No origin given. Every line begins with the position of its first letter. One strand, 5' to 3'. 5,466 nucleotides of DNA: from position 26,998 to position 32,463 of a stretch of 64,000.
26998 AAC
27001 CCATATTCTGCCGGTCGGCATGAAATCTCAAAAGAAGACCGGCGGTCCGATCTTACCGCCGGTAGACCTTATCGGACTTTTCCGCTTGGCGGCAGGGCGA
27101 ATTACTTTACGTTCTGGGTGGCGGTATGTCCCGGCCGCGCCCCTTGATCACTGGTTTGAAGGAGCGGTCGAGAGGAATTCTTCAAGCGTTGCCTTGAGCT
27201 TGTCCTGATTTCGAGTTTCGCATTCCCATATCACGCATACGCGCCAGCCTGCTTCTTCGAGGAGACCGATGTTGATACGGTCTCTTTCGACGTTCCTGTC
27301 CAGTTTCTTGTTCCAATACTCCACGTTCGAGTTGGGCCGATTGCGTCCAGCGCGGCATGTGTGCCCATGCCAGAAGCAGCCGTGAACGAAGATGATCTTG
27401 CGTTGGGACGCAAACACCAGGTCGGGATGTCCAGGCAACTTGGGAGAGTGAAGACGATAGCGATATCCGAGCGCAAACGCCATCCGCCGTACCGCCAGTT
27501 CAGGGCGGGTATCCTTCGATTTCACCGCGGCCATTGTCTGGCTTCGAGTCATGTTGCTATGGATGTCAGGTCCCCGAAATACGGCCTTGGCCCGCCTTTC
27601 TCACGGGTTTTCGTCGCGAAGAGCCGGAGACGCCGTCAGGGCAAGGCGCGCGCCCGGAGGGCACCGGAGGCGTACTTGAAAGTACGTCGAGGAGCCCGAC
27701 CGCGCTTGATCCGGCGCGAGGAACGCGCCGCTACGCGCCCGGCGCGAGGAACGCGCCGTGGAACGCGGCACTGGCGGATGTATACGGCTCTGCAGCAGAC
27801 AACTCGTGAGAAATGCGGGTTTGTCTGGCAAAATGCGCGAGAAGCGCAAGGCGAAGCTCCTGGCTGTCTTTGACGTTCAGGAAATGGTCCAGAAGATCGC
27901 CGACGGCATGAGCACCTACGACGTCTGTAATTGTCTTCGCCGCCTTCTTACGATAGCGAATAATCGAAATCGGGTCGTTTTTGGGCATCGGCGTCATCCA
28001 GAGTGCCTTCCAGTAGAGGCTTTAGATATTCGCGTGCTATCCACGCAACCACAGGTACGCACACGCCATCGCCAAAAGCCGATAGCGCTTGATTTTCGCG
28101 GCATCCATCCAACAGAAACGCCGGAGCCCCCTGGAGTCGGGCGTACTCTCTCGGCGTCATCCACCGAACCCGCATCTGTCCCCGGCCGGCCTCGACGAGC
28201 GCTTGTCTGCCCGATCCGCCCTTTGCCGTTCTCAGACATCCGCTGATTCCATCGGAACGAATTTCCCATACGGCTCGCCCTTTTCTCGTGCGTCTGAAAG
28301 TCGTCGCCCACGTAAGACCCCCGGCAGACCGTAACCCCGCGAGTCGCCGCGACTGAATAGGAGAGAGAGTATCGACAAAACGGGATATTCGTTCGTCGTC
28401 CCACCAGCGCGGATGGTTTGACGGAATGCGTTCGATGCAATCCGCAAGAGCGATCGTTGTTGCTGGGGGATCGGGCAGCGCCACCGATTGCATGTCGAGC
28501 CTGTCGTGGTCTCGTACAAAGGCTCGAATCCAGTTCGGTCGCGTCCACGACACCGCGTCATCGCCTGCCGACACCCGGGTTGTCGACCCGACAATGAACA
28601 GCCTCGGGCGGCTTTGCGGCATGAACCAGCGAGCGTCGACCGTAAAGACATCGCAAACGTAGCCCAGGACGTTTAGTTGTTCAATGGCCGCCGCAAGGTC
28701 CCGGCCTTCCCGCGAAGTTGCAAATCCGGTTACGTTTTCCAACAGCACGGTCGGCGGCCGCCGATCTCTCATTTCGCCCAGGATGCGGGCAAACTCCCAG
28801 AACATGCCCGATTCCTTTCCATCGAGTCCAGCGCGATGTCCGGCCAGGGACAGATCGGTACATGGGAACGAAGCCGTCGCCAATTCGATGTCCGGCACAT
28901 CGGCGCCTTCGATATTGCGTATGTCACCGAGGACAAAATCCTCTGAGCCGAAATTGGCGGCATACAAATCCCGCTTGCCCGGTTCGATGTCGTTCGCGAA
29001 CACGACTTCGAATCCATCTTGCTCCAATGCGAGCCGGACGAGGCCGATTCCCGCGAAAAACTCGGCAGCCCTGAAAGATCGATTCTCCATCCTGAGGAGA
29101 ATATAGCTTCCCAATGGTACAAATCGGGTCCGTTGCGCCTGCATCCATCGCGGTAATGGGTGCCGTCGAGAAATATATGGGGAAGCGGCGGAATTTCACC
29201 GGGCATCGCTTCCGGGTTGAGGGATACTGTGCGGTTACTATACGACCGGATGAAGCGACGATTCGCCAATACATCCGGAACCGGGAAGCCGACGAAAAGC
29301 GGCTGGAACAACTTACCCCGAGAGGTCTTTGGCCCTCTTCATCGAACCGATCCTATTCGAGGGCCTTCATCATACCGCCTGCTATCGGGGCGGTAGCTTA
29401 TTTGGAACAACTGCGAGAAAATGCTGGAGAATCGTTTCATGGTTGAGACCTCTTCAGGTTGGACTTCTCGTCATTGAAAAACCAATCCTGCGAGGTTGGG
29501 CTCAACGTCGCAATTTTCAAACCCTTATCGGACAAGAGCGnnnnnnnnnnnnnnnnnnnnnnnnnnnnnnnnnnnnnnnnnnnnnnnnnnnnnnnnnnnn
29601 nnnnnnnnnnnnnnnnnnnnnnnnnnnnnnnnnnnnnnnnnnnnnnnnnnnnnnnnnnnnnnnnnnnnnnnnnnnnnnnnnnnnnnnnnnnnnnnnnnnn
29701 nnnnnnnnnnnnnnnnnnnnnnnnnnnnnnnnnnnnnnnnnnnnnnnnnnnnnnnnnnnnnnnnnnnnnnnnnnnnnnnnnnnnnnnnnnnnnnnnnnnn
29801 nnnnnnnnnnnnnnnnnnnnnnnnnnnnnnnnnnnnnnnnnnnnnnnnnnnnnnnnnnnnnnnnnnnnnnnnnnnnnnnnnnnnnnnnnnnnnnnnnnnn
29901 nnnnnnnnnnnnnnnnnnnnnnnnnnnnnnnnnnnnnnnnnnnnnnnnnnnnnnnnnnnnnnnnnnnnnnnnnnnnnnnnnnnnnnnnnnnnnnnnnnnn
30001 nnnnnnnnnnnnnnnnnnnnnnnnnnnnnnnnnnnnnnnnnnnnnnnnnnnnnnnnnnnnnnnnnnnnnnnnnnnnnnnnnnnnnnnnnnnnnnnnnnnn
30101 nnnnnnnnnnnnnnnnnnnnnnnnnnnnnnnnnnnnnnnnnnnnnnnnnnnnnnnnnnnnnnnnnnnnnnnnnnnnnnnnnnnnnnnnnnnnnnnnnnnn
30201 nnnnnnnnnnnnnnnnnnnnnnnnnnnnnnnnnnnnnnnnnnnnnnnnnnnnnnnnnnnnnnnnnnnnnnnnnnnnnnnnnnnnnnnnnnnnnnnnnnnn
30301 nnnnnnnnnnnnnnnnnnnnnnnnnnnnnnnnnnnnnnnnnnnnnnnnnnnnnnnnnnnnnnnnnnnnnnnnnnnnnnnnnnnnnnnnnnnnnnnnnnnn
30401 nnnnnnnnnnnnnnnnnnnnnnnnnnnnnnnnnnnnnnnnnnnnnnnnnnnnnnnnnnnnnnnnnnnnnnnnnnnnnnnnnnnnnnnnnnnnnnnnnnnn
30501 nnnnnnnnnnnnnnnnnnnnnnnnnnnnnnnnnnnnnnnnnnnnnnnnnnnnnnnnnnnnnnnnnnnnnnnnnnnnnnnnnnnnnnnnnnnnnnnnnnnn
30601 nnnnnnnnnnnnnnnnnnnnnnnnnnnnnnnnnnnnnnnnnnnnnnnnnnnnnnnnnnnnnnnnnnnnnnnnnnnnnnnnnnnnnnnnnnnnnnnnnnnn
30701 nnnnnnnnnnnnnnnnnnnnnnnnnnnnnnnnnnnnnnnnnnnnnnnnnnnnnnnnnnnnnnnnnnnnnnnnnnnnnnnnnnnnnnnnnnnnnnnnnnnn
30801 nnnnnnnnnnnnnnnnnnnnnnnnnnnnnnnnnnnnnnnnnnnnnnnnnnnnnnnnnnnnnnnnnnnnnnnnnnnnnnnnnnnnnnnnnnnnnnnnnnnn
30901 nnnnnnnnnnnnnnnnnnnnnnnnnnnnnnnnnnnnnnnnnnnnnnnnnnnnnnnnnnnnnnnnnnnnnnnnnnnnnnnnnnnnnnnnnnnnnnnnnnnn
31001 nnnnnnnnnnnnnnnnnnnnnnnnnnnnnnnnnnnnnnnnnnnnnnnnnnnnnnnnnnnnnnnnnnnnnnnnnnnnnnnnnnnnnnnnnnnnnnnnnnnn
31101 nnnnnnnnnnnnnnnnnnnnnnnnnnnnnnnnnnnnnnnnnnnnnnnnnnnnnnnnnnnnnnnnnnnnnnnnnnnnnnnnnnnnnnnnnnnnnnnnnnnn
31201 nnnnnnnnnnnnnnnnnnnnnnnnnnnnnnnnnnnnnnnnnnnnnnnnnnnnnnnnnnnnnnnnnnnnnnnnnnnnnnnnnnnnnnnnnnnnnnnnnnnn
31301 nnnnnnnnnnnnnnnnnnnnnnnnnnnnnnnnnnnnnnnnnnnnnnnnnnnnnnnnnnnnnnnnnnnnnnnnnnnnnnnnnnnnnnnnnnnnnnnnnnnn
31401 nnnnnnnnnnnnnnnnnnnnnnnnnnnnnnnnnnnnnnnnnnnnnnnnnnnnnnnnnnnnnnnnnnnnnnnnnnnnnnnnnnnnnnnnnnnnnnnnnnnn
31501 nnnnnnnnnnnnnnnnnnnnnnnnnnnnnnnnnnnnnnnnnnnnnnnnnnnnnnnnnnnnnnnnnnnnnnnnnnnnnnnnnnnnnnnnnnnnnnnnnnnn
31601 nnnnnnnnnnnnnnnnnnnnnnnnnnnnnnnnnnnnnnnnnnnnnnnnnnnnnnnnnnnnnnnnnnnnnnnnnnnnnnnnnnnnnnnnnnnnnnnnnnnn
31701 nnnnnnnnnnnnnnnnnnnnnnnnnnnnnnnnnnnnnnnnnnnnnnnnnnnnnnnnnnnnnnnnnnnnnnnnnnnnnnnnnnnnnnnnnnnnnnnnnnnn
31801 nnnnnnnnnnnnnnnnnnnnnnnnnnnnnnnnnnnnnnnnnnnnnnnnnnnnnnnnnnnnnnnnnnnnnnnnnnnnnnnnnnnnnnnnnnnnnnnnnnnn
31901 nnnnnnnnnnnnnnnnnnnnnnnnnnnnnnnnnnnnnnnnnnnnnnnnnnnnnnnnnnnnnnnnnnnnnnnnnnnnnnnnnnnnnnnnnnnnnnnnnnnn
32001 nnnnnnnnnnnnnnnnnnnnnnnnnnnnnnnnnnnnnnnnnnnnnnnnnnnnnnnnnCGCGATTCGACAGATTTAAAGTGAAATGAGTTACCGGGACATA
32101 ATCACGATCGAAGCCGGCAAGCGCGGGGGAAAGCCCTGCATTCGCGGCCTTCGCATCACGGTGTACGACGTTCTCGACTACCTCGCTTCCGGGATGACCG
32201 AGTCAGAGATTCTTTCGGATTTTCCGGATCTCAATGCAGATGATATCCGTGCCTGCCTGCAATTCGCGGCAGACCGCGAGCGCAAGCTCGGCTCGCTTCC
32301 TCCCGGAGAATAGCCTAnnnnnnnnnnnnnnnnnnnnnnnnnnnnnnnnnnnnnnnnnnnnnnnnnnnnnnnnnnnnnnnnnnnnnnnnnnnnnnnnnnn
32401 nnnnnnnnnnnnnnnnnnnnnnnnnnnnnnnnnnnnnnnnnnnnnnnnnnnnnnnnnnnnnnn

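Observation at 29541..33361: Candidate undescribed module: giant 2OG-Fe(II) oxygenase fusion + DUF433 + PD-(D/E)xK/EVE nuclease, wedged between Dcm-Vsr and an R-M system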

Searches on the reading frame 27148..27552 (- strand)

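Call 3: search_protein_families(library=pfam, proteins=[window:27148-27552:-], max_evalue=0.01)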
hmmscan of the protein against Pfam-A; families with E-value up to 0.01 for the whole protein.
window:27148-27552:- (134 aa): 1 family
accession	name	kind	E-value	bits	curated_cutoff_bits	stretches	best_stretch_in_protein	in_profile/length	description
PF03852.21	Vsr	-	6.3e-28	96.9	27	1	2-67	8-73/74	DNA mismatch endonuclease Vsr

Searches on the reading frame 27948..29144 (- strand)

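Call 3: search_protein_families(library=pfam, proteins=[window:27948-29144:-], max_evalue=0.01)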
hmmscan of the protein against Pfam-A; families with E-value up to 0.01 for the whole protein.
window:27948-29144:- (398 aa): 1 family
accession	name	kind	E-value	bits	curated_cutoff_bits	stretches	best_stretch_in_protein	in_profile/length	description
PF00145.23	DNA_methylase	-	4.2e-47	161.6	22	1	24-373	1-322/324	C-5 cytosine-specific DNA methylase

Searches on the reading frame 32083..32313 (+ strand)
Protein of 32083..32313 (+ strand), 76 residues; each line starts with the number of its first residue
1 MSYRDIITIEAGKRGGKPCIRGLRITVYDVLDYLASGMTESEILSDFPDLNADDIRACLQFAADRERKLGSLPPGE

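Call 3: search_protein_families(library=pfam, proteins=[window:32083-32313:+], max_evalue=0.01)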
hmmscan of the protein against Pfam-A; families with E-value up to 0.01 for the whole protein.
window:32083-32313:+ (76 aa): 1 family
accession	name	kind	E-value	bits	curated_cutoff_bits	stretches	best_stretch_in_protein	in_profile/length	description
PF04255.20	DUF433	-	3.5e-24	84.8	23.6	1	7-62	1-56/56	Protein of unknown function (DUF433)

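Call 4: search_protein_families(library=padloc, proteins=[window:32083-32313:+], max_evalue=0.01)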
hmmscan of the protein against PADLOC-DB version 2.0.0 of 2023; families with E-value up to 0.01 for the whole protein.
window:32083-32313:+ (76 aa): 0 families

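Call 5: search_protein_families(library=ncbifam, proteins=[window:32083-32313:+], max_evalue=0.1)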
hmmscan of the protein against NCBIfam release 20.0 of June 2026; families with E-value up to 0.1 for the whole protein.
window:32083-32313:+ (76 aa): 0 families

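Call 40: find_encoding_contigs(protein=window:32083-32313:+, flank=8000, max_places=4)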
Protein window:32083-32313:+ (76 aa): 1 contig read that carries it; 1 place shown.
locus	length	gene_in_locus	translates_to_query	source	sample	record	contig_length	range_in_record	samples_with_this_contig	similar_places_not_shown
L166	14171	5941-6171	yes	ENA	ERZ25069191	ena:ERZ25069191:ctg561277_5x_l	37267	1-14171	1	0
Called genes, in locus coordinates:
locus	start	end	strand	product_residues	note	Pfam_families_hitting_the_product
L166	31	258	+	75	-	PF04255:DUF433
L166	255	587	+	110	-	PF18480:DUF5615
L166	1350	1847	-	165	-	-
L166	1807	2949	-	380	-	PF00145:DNA_methylase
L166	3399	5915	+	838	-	PF13640:2OG-FeII_Oxy_3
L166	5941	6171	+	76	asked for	PF04255:DUF433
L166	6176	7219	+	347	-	-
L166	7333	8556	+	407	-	PF13289:SIR2_2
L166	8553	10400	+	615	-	PF01580:FtsK_SpoIIIE (faint), PF01935:DUF87, PF10412:TrwB_AAD_bind (faint)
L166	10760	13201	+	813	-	PF12161:HsdM_N, PF02384:N6_Mtase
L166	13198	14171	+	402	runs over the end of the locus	PF01420:Methylase_S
